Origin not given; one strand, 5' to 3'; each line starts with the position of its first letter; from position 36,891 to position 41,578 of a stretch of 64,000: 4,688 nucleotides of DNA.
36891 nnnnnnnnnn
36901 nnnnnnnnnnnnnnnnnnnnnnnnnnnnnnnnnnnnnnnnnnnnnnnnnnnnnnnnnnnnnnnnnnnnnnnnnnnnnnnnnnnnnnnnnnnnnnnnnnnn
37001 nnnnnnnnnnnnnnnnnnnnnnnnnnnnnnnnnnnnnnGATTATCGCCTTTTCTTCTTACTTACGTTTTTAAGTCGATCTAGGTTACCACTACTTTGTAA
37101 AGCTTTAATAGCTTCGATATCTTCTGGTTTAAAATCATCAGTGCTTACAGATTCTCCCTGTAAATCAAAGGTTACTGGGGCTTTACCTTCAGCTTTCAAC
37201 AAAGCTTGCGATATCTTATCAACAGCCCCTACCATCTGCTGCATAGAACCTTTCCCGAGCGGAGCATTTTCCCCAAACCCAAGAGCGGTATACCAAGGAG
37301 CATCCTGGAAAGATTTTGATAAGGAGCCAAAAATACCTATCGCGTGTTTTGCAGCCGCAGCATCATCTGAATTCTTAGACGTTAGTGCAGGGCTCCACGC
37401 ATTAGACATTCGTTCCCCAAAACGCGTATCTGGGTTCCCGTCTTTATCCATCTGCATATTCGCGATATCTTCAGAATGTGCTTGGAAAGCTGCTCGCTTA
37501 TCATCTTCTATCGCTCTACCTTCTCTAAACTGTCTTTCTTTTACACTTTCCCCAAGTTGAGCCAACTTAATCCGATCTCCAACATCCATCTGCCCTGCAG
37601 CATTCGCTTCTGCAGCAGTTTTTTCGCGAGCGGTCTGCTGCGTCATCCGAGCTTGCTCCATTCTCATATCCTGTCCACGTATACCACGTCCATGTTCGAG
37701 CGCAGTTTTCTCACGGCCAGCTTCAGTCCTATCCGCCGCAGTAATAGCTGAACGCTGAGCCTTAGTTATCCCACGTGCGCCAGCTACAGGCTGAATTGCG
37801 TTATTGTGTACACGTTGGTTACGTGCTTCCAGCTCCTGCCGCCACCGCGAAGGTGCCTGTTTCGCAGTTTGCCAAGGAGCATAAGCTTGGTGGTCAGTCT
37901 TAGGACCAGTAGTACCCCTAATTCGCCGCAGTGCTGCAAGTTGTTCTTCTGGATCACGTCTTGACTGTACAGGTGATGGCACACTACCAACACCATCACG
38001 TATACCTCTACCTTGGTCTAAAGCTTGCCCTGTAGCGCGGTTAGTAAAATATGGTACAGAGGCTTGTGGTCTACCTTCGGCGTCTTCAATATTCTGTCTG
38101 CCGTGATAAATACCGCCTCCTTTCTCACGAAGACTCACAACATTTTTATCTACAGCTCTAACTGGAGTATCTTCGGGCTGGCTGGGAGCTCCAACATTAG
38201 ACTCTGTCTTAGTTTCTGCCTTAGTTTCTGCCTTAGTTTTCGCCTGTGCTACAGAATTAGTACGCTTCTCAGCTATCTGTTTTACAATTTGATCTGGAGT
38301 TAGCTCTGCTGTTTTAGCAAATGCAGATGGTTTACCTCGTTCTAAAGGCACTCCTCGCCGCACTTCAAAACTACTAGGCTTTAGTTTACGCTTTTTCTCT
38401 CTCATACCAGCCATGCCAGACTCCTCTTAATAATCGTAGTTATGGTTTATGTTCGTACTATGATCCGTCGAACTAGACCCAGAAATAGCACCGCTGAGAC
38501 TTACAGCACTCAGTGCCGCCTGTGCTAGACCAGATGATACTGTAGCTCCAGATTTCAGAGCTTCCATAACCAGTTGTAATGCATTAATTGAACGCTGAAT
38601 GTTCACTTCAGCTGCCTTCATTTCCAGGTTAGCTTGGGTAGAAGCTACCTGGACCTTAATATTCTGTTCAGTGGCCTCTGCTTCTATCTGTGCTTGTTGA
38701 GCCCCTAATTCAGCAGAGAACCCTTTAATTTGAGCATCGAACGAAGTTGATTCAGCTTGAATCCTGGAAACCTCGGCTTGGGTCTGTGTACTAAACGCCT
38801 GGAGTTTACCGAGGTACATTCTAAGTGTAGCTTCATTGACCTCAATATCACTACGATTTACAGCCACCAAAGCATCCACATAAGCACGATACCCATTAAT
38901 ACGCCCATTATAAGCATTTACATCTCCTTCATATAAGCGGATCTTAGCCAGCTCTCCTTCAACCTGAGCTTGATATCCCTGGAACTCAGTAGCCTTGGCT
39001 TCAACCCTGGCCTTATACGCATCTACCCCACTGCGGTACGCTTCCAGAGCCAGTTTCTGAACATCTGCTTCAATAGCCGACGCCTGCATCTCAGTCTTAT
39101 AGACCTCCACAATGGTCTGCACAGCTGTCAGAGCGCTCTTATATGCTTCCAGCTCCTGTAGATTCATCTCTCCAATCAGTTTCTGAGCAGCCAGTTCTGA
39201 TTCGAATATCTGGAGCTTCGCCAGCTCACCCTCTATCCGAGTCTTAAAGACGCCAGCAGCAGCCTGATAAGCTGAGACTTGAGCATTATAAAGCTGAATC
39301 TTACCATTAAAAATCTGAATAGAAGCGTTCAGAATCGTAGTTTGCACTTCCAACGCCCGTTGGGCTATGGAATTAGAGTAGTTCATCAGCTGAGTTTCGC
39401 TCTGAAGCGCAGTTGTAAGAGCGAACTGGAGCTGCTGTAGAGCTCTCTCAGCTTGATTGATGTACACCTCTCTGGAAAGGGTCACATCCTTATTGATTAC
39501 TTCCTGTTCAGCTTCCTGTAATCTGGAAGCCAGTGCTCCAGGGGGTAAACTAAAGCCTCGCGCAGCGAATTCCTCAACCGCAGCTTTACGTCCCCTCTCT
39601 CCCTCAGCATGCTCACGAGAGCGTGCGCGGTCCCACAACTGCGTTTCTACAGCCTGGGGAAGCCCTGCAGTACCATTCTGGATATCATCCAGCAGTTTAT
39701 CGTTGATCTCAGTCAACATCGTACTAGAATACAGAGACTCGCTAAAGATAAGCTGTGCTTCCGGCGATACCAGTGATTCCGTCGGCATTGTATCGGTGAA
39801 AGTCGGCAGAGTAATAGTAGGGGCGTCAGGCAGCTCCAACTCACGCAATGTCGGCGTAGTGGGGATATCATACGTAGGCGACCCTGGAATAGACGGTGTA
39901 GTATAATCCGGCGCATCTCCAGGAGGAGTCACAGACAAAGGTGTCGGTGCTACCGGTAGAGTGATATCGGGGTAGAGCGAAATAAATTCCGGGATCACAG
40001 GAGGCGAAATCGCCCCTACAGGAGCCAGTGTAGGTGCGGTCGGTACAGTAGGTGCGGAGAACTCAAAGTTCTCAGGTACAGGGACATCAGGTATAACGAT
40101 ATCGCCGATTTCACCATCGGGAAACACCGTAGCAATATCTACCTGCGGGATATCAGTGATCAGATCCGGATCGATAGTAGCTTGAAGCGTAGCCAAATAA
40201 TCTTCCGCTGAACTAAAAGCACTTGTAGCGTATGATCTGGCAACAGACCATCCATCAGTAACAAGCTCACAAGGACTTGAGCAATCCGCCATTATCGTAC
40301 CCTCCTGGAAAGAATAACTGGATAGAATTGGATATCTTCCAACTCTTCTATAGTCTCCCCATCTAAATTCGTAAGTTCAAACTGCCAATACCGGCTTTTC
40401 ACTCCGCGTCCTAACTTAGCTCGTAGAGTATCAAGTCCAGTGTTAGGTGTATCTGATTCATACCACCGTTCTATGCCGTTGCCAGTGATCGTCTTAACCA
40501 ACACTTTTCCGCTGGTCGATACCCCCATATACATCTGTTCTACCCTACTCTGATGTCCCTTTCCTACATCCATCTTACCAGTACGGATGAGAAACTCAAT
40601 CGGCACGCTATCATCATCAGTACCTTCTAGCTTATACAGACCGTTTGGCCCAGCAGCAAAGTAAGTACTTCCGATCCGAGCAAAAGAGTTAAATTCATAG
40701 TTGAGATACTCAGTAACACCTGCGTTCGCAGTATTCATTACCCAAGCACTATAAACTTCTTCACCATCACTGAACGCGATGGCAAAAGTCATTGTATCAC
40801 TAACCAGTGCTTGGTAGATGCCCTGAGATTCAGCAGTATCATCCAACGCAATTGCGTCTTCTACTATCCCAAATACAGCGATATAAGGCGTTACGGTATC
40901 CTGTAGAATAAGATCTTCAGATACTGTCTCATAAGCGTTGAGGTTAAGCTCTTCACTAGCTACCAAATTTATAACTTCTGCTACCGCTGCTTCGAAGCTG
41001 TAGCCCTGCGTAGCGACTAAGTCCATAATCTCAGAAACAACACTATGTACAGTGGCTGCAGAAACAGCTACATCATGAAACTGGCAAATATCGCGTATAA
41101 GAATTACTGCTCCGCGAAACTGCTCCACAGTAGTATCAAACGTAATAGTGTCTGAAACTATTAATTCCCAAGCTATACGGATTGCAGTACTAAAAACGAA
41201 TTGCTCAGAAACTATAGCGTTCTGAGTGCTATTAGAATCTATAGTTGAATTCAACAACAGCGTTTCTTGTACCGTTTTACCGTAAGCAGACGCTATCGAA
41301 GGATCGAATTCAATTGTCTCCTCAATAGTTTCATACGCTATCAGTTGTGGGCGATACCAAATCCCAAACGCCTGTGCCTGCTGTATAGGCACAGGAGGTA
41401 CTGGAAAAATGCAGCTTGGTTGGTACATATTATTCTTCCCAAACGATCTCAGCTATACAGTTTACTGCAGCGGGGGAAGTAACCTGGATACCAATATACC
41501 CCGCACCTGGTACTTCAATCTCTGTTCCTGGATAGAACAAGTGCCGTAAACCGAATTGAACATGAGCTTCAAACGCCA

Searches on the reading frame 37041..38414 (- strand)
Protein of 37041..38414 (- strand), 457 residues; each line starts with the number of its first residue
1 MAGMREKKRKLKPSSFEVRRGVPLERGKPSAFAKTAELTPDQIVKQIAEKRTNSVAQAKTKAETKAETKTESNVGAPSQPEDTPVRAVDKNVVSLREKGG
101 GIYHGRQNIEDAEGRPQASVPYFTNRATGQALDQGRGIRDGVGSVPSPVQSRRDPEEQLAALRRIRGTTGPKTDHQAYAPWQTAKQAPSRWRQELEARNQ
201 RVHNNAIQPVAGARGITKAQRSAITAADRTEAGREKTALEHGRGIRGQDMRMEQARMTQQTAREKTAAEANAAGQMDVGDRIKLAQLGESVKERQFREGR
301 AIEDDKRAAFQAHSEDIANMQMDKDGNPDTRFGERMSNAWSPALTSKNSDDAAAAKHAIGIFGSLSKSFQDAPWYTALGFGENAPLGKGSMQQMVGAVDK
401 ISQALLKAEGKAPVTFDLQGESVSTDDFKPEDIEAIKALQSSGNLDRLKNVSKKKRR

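Call 5: search_protein_families(library=phrogs, proteins=[window:37041-38414:-], max_evalue=0.001)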
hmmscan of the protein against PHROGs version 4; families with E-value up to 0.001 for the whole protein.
window:37041-38414:- (457 aa): 0 families

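Call 47: search_solved_structures(query=window:37041-38414:-, max_evalue=0.1)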
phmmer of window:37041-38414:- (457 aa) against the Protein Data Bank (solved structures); distinct sequences matched with E-value up to 0.1: 0.

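Call 85: search_protein_families(library=pfam, proteins=[window:37041-38414:-], max_evalue=0.01)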
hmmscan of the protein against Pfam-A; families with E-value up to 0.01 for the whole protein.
window:37041-38414:- (457 aa): 0 families

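Call 100: search_protein_families(library=ncbifam, proteins=[window:37041-38414:-], max_evalue=0.01)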
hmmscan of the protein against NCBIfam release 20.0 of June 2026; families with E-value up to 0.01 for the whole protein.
window:37041-38414:- (457 aa): 0 families

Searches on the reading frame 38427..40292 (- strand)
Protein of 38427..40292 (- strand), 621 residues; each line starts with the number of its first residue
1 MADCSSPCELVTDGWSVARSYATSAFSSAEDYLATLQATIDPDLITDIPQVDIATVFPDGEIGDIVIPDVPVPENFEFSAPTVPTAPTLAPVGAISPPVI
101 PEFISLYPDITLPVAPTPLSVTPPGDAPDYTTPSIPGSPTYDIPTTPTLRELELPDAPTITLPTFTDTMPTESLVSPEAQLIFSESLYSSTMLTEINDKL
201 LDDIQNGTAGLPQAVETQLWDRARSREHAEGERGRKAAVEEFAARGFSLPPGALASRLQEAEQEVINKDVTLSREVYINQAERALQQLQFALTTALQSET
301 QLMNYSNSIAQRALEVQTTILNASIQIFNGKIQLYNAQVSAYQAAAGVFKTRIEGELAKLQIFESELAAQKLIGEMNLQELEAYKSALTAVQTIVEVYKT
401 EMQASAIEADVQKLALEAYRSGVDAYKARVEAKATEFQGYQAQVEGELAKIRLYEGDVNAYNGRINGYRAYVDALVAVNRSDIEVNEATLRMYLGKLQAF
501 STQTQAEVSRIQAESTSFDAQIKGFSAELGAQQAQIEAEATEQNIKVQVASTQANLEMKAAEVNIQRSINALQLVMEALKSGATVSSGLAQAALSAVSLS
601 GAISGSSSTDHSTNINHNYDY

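Call 5: search_protein_families(library=phrogs, proteins=[window:38427-40292:-], max_evalue=0.001)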
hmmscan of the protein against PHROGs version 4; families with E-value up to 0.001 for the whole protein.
window:38427-40292:- (621 aa): 2 families
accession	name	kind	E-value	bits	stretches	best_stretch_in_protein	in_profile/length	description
phrog_10969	-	unknown function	1.2e-102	345.2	1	107-615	112-620/632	-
phrog_36971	-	unknown function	3.6e-05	24.3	1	209-352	109-252/318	-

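Call 46: search_solved_structures(query=window:38427-40292:-, max_evalue=0.1)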
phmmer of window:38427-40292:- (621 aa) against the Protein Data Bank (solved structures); distinct sequences matched with E-value up to 0.1: 1.
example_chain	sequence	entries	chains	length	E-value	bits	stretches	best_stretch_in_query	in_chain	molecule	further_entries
26la_X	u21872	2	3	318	5.7e-05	25.5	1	209-353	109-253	Structural protein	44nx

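Call 85: search_protein_families(library=pfam, proteins=[window:38427-40292:-], max_evalue=0.01)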
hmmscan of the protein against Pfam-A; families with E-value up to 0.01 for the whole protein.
window:38427-40292:- (621 aa): 0 families

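Call 100: search_protein_families(library=ncbifam, proteins=[window:38427-40292:-], max_evalue=0.01)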
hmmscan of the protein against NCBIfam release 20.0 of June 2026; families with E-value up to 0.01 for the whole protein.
window:38427-40292:- (621 aa): 0 families

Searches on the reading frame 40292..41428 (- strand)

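Call 5: search_protein_families(library=phrogs, proteins=[window:40292-41428:-], max_evalue=0.001)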
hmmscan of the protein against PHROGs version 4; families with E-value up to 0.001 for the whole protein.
window:40292-41428:- (378 aa): 2 families
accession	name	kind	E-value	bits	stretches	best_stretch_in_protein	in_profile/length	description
phrog_26502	-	head and packaging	1.2e-27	97.6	1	210-377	451-616/620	virion structural protein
phrog_12240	-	unknown function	3.6e-21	77.1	1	37-359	46-370/387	-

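Call 85: search_protein_families(library=pfam, proteins=[window:40292-41428:-], max_evalue=0.01)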
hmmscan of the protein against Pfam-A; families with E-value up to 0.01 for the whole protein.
window:40292-41428:- (378 aa): 0 families
